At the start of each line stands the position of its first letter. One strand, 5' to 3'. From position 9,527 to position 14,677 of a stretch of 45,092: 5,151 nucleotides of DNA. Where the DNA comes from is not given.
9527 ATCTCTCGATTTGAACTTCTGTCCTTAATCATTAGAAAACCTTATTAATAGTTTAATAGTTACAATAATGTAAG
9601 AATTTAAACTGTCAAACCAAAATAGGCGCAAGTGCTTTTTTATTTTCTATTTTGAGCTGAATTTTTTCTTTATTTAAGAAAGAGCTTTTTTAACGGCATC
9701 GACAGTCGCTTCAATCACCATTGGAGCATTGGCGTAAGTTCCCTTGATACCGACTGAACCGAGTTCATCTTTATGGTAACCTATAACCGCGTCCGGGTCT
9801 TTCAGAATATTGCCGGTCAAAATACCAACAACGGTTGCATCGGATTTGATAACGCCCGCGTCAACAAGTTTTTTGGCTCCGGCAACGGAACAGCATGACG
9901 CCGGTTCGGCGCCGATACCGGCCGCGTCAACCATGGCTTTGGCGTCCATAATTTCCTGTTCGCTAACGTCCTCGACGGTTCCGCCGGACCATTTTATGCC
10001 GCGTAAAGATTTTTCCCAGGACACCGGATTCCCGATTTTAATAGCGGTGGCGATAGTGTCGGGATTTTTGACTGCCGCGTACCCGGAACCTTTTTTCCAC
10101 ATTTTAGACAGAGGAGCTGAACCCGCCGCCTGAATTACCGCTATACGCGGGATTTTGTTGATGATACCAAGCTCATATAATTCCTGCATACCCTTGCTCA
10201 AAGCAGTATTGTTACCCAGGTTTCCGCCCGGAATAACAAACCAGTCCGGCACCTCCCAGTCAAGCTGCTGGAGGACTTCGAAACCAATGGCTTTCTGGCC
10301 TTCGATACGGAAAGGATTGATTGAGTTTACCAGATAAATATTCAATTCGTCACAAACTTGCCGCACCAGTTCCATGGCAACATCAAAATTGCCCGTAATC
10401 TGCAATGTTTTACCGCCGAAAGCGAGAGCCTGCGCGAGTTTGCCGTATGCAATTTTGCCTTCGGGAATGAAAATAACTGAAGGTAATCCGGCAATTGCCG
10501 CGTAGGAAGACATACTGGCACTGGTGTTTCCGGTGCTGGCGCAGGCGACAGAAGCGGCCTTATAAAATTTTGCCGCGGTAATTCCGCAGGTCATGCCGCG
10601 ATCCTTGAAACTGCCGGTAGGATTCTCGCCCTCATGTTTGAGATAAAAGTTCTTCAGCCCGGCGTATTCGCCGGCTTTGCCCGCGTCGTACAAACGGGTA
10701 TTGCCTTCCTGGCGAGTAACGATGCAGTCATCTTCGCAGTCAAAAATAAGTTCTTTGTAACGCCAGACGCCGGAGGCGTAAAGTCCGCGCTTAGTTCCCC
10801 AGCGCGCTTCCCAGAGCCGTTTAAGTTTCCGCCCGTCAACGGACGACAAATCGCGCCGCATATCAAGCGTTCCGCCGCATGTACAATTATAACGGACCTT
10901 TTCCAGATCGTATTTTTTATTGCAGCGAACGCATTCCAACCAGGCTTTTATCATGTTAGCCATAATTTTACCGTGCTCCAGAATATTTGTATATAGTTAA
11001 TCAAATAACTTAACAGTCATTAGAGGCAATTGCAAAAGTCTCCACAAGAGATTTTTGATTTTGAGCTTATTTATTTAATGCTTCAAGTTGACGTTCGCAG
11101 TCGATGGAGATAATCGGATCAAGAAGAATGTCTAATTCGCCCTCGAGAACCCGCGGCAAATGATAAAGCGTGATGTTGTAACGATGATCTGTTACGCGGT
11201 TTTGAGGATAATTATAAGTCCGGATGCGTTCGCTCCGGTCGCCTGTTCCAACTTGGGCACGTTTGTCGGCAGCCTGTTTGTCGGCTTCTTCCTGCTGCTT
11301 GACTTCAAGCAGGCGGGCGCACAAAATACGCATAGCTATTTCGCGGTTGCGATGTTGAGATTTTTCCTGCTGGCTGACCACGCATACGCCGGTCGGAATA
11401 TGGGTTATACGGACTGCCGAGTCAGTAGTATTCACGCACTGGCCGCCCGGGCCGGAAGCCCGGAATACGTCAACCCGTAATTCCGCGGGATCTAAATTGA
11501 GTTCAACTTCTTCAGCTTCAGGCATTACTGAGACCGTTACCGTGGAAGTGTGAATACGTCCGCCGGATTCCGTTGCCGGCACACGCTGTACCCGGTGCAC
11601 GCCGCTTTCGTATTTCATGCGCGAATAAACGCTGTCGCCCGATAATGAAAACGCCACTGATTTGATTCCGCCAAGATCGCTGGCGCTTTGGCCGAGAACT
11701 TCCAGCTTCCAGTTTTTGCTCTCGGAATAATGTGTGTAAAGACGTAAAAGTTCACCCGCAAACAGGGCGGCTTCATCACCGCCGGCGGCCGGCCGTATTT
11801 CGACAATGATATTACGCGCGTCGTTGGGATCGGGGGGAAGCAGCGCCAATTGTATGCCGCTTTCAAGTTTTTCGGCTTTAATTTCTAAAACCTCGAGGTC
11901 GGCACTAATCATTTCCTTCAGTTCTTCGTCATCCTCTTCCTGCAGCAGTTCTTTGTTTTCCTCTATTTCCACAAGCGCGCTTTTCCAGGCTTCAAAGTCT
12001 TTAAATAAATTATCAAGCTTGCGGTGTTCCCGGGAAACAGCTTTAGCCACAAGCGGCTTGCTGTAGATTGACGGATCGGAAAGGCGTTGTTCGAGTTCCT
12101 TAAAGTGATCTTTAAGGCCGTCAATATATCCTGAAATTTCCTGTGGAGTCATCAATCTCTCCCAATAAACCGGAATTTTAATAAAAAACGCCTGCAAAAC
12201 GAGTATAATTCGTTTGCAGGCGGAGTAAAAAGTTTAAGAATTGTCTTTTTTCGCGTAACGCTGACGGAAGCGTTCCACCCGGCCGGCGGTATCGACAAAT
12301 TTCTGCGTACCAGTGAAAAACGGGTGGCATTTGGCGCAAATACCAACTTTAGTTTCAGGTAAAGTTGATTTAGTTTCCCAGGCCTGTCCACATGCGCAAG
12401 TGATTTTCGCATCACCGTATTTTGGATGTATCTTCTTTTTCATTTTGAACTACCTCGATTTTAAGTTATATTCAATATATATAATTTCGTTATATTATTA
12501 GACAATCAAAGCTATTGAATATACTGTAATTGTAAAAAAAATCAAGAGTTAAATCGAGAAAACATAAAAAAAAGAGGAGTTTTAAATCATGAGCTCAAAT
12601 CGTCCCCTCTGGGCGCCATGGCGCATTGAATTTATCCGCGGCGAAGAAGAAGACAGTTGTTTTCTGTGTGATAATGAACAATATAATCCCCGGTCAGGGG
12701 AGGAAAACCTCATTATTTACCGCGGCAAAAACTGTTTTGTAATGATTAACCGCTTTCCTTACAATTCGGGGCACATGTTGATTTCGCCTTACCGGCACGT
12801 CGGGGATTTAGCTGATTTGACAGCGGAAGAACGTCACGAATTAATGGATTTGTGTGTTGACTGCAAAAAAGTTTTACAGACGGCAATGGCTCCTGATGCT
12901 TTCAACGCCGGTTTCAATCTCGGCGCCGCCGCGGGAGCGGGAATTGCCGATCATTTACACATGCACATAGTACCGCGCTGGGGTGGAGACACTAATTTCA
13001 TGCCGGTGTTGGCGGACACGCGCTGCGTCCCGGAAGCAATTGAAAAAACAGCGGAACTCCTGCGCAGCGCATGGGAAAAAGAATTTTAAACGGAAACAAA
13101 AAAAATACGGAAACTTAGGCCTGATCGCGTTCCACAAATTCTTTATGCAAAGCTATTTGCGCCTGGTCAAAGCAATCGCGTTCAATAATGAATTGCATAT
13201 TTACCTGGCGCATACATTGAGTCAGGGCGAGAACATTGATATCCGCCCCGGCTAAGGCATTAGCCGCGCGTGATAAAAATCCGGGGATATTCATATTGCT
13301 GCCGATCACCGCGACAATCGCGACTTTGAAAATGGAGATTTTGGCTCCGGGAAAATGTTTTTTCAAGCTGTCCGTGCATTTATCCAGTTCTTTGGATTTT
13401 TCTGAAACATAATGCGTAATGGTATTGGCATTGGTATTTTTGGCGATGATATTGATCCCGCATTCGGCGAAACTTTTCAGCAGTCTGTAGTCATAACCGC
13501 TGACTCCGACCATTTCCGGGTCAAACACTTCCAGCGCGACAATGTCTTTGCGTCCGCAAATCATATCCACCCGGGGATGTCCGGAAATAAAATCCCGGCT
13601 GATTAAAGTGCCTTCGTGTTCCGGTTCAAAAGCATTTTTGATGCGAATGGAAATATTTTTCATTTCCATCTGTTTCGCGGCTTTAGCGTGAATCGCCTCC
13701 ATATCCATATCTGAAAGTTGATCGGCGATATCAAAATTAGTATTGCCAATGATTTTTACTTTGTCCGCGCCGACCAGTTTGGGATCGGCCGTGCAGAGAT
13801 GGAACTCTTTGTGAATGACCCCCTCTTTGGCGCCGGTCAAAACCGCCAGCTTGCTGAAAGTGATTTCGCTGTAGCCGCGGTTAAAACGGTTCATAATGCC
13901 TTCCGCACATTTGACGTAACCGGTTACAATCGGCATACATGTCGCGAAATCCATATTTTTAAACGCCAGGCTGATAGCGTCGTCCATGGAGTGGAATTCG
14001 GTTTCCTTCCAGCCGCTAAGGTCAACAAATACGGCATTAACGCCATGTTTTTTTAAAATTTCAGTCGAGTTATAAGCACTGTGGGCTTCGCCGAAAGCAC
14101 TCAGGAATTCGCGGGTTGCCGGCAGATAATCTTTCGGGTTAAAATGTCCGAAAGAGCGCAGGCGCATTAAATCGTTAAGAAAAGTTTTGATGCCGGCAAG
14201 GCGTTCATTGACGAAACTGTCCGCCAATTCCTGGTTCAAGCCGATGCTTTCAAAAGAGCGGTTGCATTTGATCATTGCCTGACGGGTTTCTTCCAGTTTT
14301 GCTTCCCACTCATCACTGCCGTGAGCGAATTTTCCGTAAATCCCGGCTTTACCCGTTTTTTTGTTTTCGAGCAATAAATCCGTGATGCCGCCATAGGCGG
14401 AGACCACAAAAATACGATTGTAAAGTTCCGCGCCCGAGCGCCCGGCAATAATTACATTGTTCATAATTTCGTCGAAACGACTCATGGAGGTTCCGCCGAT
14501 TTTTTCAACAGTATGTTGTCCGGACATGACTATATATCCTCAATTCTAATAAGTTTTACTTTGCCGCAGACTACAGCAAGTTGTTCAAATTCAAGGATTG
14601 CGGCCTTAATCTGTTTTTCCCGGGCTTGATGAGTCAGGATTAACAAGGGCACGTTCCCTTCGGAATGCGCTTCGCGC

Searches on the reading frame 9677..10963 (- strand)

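Call 103: search_protein_families(library=pfam, proteins=[window:9677-10963:-], max_evalue=0.00001)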
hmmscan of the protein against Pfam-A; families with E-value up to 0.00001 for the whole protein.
window:9677-10963:- (429 aa): 1 family
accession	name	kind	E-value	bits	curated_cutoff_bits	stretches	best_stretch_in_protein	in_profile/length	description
PF00291.31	PALP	-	5.7e-59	200.3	35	1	82-384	1-295/295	Pyridoxal-phosphate dependent enzyme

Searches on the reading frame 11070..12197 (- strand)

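Call 103: search_protein_families(library=pfam, proteins=[window:11070-12197:-], max_evalue=0.00001)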
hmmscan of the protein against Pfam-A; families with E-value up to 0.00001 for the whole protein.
window:11070-12197:- (376 aa): 2 families
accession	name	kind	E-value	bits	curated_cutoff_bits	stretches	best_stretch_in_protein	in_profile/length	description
PF03462.23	PCRF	-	6.6e-68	228.8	24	1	29-222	2-194/194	PCRF domain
PF00472.26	RF-1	-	2.4e-41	140.7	35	1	229-339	1-116/116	RF-1 domain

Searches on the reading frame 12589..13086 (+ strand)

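Call 103: search_protein_families(library=pfam, proteins=[window:12589-13086:+], max_evalue=0.00001)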
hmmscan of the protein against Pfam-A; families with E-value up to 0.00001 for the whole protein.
window:12589-13086:+ (166 aa): 2 families
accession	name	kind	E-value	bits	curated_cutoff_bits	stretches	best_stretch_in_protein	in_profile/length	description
PF01230.28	HIT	-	1.5e-15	58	21.5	1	40-130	6-95/98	HIT domain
PF11969.13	DcpS_C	-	1.7e-07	32.2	24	1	38-128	12-100/114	Scavenger mRNA decapping enzyme C-term binding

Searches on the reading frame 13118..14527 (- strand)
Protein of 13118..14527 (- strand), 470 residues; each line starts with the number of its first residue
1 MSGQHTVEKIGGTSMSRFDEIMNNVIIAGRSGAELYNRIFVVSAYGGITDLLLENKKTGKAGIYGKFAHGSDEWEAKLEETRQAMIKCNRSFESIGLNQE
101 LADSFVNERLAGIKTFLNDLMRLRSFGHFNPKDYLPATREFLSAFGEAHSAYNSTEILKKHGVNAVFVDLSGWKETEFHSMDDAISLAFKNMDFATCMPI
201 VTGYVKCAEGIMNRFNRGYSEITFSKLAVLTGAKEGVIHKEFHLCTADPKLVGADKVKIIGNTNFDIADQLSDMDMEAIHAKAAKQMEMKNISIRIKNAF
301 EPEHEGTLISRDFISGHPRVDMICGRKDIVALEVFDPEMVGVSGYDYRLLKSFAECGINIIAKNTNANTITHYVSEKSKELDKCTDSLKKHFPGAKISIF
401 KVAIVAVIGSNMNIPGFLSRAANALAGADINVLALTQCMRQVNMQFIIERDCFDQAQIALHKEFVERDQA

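Call 103: search_protein_families(library=pfam, proteins=[window:13118-14527:-], max_evalue=0.00001)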
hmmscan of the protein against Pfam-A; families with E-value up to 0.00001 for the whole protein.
window:13118-14527:- (470 aa): 3 families
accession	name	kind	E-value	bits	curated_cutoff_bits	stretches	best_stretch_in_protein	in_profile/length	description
PF00696.33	AA_kinase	-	1.2e-17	64.9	24.9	1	6-298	3-234/234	Amino acid kinase family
PF22468.2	ACT_9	-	3.9e-14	52.6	27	1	405-464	1-61/61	ACT domain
PF13840.12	ACT_7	-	4.6e-06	26.8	27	0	402-462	6-65/65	ACT domain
